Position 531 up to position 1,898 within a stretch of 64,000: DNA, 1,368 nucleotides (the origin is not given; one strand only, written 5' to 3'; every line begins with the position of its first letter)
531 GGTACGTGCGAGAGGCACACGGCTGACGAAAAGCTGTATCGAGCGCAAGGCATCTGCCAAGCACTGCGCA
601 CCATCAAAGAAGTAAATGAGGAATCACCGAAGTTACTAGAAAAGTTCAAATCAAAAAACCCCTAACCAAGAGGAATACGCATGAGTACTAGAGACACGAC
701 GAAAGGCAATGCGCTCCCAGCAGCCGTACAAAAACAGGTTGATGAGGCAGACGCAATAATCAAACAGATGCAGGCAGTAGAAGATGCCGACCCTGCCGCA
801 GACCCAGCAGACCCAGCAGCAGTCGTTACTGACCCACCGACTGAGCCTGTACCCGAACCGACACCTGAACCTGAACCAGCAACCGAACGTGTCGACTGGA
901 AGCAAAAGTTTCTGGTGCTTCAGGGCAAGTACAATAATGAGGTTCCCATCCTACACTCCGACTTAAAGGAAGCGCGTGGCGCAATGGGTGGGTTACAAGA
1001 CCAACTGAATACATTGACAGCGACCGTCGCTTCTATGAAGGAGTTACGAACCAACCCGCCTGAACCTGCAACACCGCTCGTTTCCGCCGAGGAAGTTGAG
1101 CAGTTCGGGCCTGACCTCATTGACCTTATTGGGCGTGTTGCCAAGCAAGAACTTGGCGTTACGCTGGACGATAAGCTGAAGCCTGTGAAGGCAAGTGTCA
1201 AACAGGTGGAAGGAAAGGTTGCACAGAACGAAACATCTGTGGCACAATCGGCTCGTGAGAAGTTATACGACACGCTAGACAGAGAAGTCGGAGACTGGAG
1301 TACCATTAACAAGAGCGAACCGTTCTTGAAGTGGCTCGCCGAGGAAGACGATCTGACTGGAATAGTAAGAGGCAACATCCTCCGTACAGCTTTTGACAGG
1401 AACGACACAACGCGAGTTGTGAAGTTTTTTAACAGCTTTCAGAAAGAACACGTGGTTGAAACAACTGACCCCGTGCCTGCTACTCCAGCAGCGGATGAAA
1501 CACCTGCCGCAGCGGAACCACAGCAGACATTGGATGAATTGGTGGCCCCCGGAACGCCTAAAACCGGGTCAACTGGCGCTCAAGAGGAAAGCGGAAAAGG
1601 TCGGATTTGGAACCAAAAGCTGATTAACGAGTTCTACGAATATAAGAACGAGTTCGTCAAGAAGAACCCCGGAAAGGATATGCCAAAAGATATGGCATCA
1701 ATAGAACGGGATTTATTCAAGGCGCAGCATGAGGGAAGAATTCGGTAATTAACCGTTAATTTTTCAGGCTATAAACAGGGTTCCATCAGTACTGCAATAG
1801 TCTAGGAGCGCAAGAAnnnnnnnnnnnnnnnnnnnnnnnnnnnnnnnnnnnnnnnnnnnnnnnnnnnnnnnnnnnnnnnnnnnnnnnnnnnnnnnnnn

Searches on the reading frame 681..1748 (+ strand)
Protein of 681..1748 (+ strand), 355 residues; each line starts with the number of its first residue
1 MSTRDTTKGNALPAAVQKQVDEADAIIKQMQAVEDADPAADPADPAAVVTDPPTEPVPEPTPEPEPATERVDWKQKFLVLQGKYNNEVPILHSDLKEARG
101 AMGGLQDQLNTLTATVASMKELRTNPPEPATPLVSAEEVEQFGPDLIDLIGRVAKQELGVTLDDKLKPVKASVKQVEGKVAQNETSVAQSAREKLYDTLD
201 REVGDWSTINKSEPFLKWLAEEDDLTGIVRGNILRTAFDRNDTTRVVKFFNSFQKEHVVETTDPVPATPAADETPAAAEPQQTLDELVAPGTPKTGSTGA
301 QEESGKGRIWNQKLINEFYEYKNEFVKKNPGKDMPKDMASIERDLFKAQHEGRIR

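Call 41: search_protein_families(library=phrogs, proteins=[window:681-1748:+], max_evalue=0.00001)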
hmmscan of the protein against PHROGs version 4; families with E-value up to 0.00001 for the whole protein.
window:681-1748:+ (355 aa): 1 family
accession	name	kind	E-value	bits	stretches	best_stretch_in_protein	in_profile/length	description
phrog_13678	-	unknown function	4.6e-38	132.6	1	9-355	3-299/300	-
